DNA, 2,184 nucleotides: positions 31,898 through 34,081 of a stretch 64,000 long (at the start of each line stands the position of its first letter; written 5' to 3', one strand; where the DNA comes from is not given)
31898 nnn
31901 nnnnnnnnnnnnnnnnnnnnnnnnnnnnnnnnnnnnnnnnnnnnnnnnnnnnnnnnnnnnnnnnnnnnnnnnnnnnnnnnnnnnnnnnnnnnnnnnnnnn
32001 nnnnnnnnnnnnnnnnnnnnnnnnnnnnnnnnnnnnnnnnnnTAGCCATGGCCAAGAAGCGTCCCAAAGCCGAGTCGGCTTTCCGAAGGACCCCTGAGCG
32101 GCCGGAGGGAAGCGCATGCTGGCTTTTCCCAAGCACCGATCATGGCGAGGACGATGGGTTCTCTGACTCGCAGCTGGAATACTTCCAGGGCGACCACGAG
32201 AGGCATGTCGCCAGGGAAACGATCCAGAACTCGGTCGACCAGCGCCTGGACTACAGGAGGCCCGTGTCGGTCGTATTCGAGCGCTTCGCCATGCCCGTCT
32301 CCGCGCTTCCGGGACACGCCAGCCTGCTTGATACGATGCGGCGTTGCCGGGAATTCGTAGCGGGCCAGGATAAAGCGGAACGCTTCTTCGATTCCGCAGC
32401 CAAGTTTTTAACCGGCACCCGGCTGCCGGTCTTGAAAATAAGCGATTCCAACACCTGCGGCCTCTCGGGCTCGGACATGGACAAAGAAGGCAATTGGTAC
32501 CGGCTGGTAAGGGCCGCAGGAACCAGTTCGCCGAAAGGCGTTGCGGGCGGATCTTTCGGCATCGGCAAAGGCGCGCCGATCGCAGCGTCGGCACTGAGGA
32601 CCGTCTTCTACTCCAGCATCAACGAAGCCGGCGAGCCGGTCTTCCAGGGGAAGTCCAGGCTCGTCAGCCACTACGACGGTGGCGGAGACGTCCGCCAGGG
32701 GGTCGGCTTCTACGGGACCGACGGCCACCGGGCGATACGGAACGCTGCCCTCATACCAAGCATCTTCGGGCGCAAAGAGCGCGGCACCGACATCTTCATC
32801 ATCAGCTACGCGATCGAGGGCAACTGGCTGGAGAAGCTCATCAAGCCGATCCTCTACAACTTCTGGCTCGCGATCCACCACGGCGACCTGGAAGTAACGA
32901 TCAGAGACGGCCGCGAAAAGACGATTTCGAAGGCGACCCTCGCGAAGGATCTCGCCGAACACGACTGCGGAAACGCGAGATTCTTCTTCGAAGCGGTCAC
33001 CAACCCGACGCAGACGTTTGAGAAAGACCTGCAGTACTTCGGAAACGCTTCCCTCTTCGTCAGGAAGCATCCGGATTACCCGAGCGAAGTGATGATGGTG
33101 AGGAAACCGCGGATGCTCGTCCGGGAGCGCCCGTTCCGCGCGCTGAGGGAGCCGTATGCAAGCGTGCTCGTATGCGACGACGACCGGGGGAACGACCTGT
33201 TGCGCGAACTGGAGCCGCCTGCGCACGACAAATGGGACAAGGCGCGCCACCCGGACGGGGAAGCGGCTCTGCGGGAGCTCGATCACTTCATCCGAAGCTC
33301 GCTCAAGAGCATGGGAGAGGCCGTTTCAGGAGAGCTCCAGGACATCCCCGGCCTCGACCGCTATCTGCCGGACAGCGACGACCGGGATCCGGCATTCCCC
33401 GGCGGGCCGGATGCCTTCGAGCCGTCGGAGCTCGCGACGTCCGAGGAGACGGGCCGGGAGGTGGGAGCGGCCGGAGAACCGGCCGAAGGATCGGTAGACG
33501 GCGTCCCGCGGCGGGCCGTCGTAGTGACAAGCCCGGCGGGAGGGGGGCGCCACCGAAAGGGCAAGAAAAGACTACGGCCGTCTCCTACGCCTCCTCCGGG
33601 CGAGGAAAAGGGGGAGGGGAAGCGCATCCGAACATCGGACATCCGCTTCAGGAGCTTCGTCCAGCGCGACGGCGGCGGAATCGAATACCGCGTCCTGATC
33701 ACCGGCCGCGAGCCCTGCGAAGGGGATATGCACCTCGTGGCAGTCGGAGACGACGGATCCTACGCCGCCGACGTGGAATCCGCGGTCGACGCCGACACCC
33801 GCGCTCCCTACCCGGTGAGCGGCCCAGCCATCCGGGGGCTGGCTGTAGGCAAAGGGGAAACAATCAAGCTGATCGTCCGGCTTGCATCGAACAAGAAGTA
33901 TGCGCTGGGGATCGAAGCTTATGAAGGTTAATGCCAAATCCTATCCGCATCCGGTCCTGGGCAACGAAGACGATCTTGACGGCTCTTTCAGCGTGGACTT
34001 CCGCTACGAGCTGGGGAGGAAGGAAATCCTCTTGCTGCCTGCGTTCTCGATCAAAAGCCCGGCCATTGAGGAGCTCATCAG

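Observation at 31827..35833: Uncharacterised five-gene cassette beside Dcm-Vsr: a GHKL ATPase plus two unknown proteins, bracketed by two paralogous small proteins, as a candidate novel defence module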

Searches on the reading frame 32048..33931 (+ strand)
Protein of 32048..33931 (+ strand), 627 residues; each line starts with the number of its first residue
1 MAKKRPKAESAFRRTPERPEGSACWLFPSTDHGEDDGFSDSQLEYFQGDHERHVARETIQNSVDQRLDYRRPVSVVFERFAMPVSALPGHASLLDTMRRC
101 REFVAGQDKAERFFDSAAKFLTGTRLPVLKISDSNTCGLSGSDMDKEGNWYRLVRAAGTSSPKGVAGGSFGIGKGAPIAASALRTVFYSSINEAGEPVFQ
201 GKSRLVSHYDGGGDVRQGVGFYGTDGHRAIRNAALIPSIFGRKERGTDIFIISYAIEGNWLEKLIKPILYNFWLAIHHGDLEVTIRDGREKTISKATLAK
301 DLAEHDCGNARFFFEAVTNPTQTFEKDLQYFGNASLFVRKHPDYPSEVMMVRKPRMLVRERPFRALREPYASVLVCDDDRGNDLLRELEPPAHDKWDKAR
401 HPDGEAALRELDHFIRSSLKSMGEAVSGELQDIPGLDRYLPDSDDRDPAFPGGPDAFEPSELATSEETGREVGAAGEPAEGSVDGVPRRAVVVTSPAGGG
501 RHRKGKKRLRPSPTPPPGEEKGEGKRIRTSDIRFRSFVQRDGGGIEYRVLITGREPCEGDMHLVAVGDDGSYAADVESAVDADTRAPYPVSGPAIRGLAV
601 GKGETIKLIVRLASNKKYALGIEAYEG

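Call 3: search_protein_families(library=pfam, proteins=[window:32048-33931:+], max_evalue=0.1)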
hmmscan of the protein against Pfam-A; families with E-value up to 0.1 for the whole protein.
window:32048-33931:+ (627 aa): 0 families

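Call 4: search_protein_families(library=padloc, proteins=[window:32048-33931:+], max_evalue=0.1)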
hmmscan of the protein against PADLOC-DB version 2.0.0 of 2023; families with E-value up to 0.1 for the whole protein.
window:32048-33931:+ (627 aa): 1 family
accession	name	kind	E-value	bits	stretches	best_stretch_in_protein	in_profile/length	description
PDLC04582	PDC-M33A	-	4.9e-124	413.3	1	24-626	4-625/627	-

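Call 5: search_protein_families(library=ncbifam, proteins=[window:32048-33931:+], max_evalue=0.1)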
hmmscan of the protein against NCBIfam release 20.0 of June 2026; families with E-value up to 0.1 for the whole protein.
window:32048-33931:+ (627 aa): 0 families

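Call 10: find_homologous_proteins(query=window:32048-33931:+)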
Query window:32048-33931:+ (627 aa): 173 proteins with E <= 0.001 among 8000 candidates; the best 120 are listed.
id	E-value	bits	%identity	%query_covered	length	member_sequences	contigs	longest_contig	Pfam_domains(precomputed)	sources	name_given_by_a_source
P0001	0.0e+0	1438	100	100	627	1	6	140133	-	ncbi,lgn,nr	ncbi:MAG: hypothetical protein HYS41_04790 [Candidatus Omnitrophica bacterium]|nr:hypothetical prote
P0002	0.0e+0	1167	83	100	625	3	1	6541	-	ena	-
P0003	0.0e+0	1092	78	100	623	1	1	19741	-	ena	-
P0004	4.2e-245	833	60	97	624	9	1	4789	-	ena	-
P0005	3.2e-244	830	62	96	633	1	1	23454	-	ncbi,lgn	-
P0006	3.0e-243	827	60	100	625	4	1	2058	-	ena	-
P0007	2.5e-242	824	60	96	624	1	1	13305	-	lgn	-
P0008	1.1e-240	819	60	100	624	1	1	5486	-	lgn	-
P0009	2.8e-239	814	61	96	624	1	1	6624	-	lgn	-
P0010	6.8e-239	813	59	100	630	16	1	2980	-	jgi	-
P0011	3.4e-238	811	60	96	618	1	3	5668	-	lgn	-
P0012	6.3e-238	810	60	97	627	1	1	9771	-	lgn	-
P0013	1.2e-237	809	61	98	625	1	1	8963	-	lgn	-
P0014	4.5e-237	807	61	96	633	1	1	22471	-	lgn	-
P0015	9.5e-237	806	58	98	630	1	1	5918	-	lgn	-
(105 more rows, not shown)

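Call 12: search_solved_structures(query=A1, max_evalue=10, show_alignments=2)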
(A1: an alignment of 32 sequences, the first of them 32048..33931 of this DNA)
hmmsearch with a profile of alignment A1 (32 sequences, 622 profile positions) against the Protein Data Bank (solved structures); distinct sequences matched with E-value up to 10: 2.
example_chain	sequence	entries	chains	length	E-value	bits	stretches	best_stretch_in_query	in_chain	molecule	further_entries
3ch7_A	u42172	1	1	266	1.2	10.6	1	44-69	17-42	6-phosphogluconolactonase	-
3css_A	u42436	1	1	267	1.2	10.6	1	44-69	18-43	6-phosphogluconolactonase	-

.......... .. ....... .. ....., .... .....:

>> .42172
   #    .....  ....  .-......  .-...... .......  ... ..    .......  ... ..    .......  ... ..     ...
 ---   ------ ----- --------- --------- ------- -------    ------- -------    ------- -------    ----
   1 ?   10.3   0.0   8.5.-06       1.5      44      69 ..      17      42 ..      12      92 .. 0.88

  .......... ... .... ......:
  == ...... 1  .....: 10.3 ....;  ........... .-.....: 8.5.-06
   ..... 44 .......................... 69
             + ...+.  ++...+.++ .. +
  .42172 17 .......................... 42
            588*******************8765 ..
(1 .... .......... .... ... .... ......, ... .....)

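Call 13: find_related_loci(query=A1, collection=genome_contigs, flank=10000)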
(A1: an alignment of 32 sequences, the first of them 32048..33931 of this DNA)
Query A1 (627 aa) in genome_contigs; peptide patterns used: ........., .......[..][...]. (x = any residue, [..] = any of these).
308 stretches matched a pattern; 235 encode a relative of the query (tblastn E <= 1e-3); the best 80 are kept; 80 distinct loci.
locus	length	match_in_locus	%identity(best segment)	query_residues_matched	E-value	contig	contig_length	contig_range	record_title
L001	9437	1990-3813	60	22-627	0e+0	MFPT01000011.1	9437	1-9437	MAG: Candidatus Magasanikbacteria bacterium RIFCSPHIGHO2_01_FULL_41_23 rifcsphigho2_01_scaffold_27268, whole genome shot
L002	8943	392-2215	60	22-627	0e+0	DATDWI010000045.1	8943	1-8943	MAG TPA_asm: Candidatus Paceibacterota bacterium isolate SMAG_U8106 k141_2117837, whole genome shotgun sequence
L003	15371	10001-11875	56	1-627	0e+0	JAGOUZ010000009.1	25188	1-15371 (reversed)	MAG: Candidatus Paceibacterota bacterium isolate Gw_Eff_bin_534 Gw_Eff_3815_length_25188_cov_6.503891, whole genome shot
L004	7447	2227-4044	59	24-627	0e+0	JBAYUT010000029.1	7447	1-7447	MAG: Candidatus Paceibacterota bacterium isolate SO_2016_LW3_41 scaffold15483_LW162_2016, whole genome shotgun sequence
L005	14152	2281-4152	56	1-627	0e+0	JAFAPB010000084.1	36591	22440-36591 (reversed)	MAG: Candidatus Kaiserbacteria bacterium isolate CP_BM_ER_27 BM_ER_k147_7978978, whole genome shotgun sequence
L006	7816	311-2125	59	24-627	0e+0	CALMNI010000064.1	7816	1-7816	MAG TPA_asm: uncultured bacterium isolate SRR5676451_bin.83_CONCOCT_v1.1_MAG genome assembly, contig: ERZ724545.3568, wh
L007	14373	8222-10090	57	3-626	0e+0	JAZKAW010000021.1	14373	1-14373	MAG: Patescibacteria group bacterium isolate ADI_H3L2_1_122_18_3-bin049_1 ADIH3L21_B049_1_000000000021, whole genome sho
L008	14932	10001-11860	56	14-627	0e+0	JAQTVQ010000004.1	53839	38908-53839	MAG: Candidatus Paceibacterota bacterium isolate STB_91 NODE_1235_length_53839_cov_11.174710_Sandtown_B, whole genome sh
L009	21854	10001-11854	57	13-627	0e+0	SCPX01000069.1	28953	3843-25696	MAG: Patescibacteria group bacterium isolate DP16D_bin.14 DP16D_bin.14-102387, whole genome shotgun sequence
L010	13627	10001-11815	57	25-627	0e+0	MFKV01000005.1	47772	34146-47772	MAG: Candidatus Kaiserbacteria bacterium RIFCSPHIGHO2_01_FULL_54_36 rifcsphigho2_01_scaffold_1445, whole genome shotgun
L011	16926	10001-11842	54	21-627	0e+0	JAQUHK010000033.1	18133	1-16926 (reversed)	MAG: Alphaproteobacteria bacterium isolate STCSWMC_35 NODE_7901_length_18133_cov_4.412862_ST_CSWMC, whole genome shotgun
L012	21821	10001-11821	56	24-627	0e+0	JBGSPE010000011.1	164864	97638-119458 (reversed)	MAG: Candidatus Paceibacteria bacterium isolate JTS-AC297 k141_2717708, whole genome shotgun sequence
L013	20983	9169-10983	52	24-626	0e+0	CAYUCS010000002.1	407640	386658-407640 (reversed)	MAG TPA_asm: uncultured Gammaproteobacteria bacterium isolate binchicken_co269_189 genome assembly, contig: NODE_13_leng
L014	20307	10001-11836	52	24-626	0e+0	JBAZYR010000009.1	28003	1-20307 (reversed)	MAG: Candidatus Staskawiczbacteria bacterium isolate SO_2017_GW1_85 NODE_7080_length_28003_cov_1.436110_OW334_2017, whol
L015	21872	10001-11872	52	1-627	0e+0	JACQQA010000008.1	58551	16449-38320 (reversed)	MAG: Candidatus Magasanikbacteria bacterium isolate NC_groundwater_1321_Ag_S-0.2um_45_150 S_p2_S4_coassembly_k141_277236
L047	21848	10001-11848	32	23-625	2e-86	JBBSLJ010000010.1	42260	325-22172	MAG: Candidatus Saccharimonadales bacterium isolate metawrap_LS4_6 metawrap_LS4_6_K_348272_L_42260_cov_12.0000, whole ge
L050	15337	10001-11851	37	22-626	5e-85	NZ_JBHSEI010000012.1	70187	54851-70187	Deinococcus hohokamensis strain CCUG 55995 platanus_K_17_124_12, whole genome shotgun sequence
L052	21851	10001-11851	36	22-626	5e-84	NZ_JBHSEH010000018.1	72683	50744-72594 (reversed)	Deinococcus navajonensis strain CCUG 56029 platanus_K_default_18, whole genome shotgun sequence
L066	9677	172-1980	31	25-626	4e-73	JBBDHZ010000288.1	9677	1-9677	MAG: Candidatus Paceibacterota bacterium isolate LejiaA_56_15 Lejia_A_9780_length_9677_cov_6, whole genome shotgun seque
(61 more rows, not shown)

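Call 18: search_protein_families(library=pfam, alignment_id=A1, max_evalue=10)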
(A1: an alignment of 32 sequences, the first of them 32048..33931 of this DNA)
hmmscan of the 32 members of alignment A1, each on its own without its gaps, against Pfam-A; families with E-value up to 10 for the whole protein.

A. member 1, window:32048-33931:+ (627 aa): 0 families

B. families by the number of members that match (of 32 scanned): 5 families
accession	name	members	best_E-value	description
PF03344.20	Daxx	1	0.047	Daxx N-terminal Rassf1C-interacting domain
PF17416.8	Glycoprot_B_PH1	1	0.059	Herpesvirus Glycoprotein B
PF06613.17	KorB_C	1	0.19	KorB C-terminal beta-barrel domain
PF00408.26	PGM_PMM_IV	1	0.19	Phosphoglucomutase/phosphomannomutase, C-terminal domain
PF13589.12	HATPase_c_3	1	0.24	Histidine kinase-, DNA gyrase B-, and HSP90-like ATPase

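Call 24: find_encoding_contigs(protein=P0003, flank=8000, max_places=2)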
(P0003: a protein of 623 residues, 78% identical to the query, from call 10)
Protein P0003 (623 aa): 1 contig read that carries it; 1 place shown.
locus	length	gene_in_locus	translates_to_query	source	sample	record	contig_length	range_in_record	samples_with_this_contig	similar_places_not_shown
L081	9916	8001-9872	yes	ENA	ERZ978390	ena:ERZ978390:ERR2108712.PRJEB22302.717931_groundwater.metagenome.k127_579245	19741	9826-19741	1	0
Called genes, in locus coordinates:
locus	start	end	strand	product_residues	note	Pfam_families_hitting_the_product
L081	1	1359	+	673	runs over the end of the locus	PF04851:ResIII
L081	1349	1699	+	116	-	PF27151:YagJ (weak), PF08722:Tn7_TnsA-like_N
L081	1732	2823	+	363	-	-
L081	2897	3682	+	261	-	PF07505:DUF5131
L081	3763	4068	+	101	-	-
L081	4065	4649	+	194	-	PF22769:DCD, PF00692:dUTPase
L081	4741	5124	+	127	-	-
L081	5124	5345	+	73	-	PF12728:HTH_17 (weak)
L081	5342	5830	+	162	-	PF06094:GGACT, PF13772:AIG2_2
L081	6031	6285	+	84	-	-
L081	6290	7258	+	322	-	PF00145:DNA_methylase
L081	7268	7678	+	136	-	PF03852:Vsr, PF18741:MTES_1575 (weak)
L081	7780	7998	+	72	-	-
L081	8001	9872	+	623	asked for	-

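Call 25: find_encoding_contigs(protein=P0002, flank=8000, max_places=2)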
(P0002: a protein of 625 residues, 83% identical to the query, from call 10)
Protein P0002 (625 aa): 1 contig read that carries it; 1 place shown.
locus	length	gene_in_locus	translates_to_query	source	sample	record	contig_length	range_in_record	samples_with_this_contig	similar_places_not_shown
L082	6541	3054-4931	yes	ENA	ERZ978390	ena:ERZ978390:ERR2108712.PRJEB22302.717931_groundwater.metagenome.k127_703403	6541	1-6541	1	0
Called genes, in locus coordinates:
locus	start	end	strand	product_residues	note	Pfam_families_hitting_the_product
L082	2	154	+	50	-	?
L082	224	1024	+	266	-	-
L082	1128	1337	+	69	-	-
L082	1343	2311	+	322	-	PF00145:DNA_methylase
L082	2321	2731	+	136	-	PF03852:Vsr, PF18741:MTES_1575 (faint)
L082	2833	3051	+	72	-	-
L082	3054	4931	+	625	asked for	-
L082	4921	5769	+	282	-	-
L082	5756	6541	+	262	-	?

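Call 41: search_protein_families(library=pfam, proteins=[L052:2559-4700:+, L052:4697-5137:+, L052:5845-7233:+, L052:7855-8709:-, L052:8691-9503:-, L052:13643-14626:-, L052:14810-15319:+, L052:16801-17796:+, L066:3675-4136:+, L047:14550-16142:-], max_evalue=0.001)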
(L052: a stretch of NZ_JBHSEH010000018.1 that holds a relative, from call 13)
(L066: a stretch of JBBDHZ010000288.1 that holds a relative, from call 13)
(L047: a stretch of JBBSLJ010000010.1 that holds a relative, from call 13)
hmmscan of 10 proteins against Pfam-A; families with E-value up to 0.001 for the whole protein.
L052:2559-4700:+ (713 aa): 1 family
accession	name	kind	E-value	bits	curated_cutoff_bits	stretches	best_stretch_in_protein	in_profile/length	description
PF01764.32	Lipase_3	-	5.4e-05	23.6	22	1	354-478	2-133/140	Lipase (class 3)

L052:4697-5137:+ (146 aa): 0 families

L052:5845-7233:+ (462 aa): 1 family
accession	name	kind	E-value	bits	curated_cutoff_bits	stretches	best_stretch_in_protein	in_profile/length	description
PF10134.15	RPA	-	2.2e-25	90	27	1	20-255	3-221/228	Replication initiator protein A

L052:7855-8709:- (284 aa): 0 families

L052:8691-9503:- (270 aa): 0 families

L052:13643-14626:- (327 aa): 0 families

L052:14810-15319:+ (169 aa): 0 families

L052:16801-17796:+ (331 aa): 3 families
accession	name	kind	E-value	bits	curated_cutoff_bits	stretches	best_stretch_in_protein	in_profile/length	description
PF05901.16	Excalibur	-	4.3e-15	56.2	22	1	296-331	1-36/36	Excalibur calcium-binding domain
PF00753.33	Lactamase_B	-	1.1e-09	39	22.7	1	31-225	2-192/196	Metallo-beta-lactamase superfamily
PF12706.13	Lactamase_B_2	-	5.1e-07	29.9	27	1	65-224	25-196/200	Beta-lactamase superfamily domain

L066:3675-4136:+ (153 aa): 1 family
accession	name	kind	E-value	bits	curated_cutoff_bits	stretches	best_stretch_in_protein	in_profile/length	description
PF03852.21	Vsr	-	1.6e-28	98.8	27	1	20-89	2-71/74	DNA mismatch endonuclease Vsr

L047:14550-16142:- (530 aa): 3 families
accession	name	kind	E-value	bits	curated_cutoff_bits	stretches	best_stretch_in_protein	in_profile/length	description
PF00145.23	DNA_methylase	-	6.1e-93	312.2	22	1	219-524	2-323/324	C-5 cytosine-specific DNA methylase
PF00717.28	Peptidase_S24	-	5e-24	84.7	23.3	1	79-191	1-115/116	Peptidase S24-like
PF01726.22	LexA_DNA_bind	-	3e-08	33.7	23.7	1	1-56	1-56/65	LexA DNA binding domain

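Call 53: find_related_loci(query=A1, collection=viral_contigs, flank=8000)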
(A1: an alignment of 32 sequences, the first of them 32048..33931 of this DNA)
Query A1 (627 aa) in viral_contigs; peptide patterns used: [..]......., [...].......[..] (x = any residue, [..] = any of these).
38 stretches matched a pattern; 5 encode a relative of the query (tblastn E <= 1e-3); 5 distinct loci.
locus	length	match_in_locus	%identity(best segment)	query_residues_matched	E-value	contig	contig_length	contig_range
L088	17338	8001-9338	32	12-444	6e-69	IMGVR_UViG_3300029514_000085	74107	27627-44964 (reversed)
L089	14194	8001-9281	33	25-443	1e-68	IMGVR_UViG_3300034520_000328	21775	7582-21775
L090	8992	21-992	34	126-442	1e-52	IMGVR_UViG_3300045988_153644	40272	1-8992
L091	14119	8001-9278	31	27-421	1e-47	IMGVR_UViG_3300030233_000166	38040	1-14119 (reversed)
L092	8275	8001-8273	34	25-116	1e-8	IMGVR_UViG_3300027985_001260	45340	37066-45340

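Call 55: predict_structure(alignment_id=A1)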
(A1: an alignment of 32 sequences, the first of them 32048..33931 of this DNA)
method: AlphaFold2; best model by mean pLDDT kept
length: 627 residues; sequences in the alignment: 32
mean_pLDDT: 77.6   pTM: 0.63
mean pLDDT of the five models: 77.6, 77.0, 77.0, 76.8, 75.8
residues with pLDDT >= 90: 281; 70-90: 190; 50-70: 36; < 50: 120
segments of 3 or more residues with pLDDT < 50: 1-14, 158-172, 427-432, 440-523
pLDDT, mean of each block of 10 residues (from residue 1): 41 51 87 79 72 88 88 95 94 95 92 94 95 90 80 57 33 72 94 91 92 88 88 92 93 86 92 95 93 96 92 96 95 94 95 87 91 91 85 82 92 95 63 52 40 36 32 35 26 25 28 31 67 85 82 87 78 88 90 90 89 85 76
secondary structure, 60 per line:
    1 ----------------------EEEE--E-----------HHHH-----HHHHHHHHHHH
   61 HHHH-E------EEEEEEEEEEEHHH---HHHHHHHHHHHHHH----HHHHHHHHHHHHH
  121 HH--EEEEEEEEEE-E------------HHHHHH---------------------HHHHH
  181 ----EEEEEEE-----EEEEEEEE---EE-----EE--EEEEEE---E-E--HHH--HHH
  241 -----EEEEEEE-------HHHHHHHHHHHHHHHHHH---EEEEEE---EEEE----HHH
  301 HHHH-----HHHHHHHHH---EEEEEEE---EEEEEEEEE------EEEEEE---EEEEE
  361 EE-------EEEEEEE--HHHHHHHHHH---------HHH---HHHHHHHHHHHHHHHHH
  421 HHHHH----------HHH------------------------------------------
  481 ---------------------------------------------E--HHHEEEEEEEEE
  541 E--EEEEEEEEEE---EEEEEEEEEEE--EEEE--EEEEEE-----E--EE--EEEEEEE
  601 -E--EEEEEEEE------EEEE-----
elements in order: E23-26 H41-44 H50-64 E73-83 H90-103 H108-122 E125-134 H149-154 H176-180 E185-191 E197-204 E219-224 E246-252 H260-277 E281-286 E290-293 H298-304 H310-318 E322-328 E332-340 E347-352 E356-362 E370-376 H379-388 H404-425 E532-541 E544-553 E557-567 E570-573 E576-581 E594-600 E605-612 E619-622
